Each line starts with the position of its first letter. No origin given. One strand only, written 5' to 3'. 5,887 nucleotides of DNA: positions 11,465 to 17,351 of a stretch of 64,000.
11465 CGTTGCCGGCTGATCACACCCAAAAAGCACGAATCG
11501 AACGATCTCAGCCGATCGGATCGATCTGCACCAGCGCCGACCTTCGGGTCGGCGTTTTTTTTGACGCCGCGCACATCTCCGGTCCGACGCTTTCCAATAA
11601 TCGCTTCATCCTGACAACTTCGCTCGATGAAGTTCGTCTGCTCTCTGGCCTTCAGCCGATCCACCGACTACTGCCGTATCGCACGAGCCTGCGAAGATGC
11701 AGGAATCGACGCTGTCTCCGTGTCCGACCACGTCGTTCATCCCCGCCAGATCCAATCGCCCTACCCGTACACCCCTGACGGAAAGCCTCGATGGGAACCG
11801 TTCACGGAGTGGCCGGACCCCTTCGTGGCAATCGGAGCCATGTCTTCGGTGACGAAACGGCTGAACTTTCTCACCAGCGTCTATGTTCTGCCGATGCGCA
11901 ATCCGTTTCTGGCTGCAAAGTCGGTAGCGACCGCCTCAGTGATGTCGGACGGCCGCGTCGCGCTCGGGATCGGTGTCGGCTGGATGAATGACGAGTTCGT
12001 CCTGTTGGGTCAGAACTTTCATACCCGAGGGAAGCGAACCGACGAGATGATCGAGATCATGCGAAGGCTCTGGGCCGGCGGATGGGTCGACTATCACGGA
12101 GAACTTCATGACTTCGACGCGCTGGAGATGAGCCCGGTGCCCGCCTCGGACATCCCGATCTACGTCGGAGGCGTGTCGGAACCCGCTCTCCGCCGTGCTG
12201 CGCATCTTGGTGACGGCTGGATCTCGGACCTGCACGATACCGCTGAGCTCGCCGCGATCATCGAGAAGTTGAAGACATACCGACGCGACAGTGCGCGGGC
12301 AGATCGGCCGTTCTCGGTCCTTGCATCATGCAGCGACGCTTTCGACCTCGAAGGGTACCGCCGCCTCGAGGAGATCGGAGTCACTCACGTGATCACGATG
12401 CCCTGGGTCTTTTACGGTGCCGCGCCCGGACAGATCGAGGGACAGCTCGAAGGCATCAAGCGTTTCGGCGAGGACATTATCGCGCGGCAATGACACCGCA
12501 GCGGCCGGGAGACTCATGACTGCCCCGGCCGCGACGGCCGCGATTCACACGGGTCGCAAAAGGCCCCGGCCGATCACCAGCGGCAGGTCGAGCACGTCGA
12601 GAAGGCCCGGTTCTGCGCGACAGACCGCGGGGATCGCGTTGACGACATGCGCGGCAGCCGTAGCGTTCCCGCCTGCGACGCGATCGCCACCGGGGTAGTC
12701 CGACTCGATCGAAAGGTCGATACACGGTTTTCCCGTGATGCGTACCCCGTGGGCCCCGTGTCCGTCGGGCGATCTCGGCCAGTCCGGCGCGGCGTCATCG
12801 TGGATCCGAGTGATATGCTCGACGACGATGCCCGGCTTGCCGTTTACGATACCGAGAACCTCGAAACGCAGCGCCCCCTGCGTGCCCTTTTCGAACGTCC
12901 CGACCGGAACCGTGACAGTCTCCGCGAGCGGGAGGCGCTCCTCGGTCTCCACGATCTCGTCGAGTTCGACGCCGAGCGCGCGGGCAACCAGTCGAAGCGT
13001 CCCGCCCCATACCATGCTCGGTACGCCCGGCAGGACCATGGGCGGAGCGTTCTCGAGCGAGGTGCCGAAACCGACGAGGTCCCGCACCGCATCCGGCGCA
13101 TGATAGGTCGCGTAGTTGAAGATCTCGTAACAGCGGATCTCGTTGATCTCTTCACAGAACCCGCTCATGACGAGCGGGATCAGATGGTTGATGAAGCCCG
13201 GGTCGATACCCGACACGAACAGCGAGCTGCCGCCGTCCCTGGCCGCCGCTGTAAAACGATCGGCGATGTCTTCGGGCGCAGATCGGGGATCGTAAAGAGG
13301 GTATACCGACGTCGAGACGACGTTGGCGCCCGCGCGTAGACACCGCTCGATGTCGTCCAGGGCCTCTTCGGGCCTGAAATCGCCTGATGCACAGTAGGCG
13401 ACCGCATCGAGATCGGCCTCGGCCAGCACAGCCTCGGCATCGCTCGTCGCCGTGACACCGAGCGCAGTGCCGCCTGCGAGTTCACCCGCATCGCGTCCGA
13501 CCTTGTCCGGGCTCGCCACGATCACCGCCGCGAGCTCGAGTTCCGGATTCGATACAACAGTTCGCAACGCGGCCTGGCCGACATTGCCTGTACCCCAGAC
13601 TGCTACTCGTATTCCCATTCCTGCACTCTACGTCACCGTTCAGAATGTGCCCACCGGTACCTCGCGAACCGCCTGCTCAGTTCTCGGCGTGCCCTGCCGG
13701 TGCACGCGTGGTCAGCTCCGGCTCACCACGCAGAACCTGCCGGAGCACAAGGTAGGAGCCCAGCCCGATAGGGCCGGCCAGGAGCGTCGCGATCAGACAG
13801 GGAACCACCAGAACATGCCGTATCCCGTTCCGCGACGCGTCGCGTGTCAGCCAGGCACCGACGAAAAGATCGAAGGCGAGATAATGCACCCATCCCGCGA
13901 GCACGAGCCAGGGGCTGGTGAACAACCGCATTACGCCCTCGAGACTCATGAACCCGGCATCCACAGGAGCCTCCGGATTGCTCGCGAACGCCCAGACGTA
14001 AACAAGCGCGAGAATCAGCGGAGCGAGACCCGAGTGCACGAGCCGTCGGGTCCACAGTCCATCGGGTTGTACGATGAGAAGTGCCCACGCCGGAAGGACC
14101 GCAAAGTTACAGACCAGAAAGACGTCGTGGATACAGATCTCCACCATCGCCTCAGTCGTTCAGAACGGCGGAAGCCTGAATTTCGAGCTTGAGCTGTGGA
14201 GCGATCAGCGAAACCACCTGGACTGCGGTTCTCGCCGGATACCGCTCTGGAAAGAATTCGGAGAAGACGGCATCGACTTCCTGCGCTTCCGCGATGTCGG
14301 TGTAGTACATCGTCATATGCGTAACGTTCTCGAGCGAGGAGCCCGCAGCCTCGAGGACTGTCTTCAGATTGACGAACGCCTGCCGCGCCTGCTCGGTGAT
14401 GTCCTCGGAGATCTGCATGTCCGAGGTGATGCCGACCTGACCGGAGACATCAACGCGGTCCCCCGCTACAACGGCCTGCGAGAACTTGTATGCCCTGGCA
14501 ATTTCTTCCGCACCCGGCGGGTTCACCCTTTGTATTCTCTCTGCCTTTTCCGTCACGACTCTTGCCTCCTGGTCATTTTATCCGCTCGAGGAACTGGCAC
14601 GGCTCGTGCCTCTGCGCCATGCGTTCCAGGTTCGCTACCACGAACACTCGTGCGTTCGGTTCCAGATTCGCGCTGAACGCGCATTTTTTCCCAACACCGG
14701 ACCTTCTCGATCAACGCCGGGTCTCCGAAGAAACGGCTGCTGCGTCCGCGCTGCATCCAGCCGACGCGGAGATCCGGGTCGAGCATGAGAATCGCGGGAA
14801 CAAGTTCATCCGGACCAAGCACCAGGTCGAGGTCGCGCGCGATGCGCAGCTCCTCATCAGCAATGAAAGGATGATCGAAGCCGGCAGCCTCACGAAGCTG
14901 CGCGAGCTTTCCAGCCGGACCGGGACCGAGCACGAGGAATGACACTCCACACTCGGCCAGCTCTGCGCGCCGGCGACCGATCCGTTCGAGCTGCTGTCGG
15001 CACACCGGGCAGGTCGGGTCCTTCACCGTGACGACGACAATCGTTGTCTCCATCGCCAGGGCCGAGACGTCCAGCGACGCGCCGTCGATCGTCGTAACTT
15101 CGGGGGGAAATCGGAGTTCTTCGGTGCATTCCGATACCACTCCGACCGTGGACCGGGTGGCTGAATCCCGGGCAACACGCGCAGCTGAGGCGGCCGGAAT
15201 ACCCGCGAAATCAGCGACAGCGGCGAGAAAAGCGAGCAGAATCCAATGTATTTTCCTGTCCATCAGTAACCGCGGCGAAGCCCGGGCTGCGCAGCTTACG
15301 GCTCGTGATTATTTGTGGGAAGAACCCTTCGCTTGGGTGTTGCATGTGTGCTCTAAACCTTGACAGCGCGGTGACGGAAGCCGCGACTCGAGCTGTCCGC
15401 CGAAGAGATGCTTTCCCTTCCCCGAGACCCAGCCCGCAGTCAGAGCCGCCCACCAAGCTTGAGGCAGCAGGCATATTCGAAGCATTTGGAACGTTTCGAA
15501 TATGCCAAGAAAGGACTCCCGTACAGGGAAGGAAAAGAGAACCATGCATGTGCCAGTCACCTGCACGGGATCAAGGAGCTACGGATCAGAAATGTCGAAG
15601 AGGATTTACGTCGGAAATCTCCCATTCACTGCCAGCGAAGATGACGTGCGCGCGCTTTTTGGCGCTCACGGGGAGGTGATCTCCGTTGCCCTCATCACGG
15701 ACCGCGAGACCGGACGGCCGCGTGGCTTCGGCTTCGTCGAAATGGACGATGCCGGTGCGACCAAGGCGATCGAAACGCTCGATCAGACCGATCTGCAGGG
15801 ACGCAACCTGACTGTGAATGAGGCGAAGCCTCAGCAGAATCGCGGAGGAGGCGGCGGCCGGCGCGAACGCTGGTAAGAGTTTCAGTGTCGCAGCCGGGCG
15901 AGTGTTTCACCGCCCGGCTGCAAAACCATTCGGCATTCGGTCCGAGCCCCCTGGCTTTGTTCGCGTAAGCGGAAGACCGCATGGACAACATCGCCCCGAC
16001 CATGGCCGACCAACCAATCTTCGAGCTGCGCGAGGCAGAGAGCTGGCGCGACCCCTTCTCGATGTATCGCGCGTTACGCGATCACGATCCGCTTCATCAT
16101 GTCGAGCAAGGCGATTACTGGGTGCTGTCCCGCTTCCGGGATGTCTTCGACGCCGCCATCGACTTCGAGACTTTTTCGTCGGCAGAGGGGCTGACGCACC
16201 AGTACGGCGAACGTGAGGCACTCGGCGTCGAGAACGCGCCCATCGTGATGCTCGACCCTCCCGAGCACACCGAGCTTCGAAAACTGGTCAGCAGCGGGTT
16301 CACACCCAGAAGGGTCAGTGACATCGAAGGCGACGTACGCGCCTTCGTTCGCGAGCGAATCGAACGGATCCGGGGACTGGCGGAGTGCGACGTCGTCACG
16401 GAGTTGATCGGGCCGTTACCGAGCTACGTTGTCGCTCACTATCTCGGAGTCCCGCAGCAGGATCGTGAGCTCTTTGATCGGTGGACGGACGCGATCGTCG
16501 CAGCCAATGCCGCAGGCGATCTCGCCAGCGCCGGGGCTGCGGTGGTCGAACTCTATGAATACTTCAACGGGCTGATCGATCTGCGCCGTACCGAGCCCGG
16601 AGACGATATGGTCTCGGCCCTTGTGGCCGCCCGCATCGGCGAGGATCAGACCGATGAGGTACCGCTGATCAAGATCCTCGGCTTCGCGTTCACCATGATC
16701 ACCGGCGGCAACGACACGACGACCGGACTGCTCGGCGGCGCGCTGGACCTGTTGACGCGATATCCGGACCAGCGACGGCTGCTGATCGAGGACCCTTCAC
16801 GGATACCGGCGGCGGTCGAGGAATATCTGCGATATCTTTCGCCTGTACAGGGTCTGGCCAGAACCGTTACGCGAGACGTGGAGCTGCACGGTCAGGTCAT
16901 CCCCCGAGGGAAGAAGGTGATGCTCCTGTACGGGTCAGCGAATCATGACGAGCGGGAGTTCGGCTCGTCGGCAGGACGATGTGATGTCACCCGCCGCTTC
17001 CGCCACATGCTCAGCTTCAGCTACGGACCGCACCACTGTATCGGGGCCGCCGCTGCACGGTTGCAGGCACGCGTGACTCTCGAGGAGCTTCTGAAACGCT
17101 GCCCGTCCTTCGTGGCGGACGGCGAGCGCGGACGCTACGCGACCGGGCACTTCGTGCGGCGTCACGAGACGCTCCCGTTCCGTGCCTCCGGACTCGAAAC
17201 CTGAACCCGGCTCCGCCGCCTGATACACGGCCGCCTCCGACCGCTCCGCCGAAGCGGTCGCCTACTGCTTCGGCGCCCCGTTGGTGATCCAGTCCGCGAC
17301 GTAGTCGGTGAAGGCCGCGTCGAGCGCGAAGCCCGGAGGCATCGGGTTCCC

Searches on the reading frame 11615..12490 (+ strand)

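Call 82: search_protein_families(library=pfam, proteins=[window:11615-12490:+], max_evalue=0.00001)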
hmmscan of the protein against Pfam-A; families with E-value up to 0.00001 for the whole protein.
window:11615-12490:+ (292 aa): 1 family
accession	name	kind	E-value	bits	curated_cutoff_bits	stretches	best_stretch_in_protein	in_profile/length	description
PF00296.26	Bac_luciferase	-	1.4e-48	166.3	27.9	1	21-235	27-226/314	Luciferase-like monooxygenase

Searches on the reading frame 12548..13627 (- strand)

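Call 23: search_protein_families(library=pfam, proteins=[window:12548-13627:-], max_evalue=0.00001)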
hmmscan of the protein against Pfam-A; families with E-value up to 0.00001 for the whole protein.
window:12548-13627:- (360 aa): 2 families
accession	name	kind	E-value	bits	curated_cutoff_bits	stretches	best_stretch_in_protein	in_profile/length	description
PF19328.4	DAP_DH_C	-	1.2e-14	54.9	23.3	1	150-350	6-192/206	2,4-diaminopentanoate dehydrogenase C-terminal domain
PF01113.26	DapB_N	-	3.5e-09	37.2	25.6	1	6-105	1-96/124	Dihydrodipicolinate reductase, N-terminus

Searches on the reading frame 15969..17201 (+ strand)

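Call 24: search_protein_families(library=pfam, proteins=[window:15969-17201:+], max_evalue=0.00001)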
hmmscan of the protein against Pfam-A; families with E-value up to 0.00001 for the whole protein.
window:15969-17201:+ (411 aa): 1 family
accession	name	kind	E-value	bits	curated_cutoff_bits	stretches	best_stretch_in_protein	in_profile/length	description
PF00067.27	p450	-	4.9e-17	62.3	22.8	1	281-378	326-432/462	Cytochrome P450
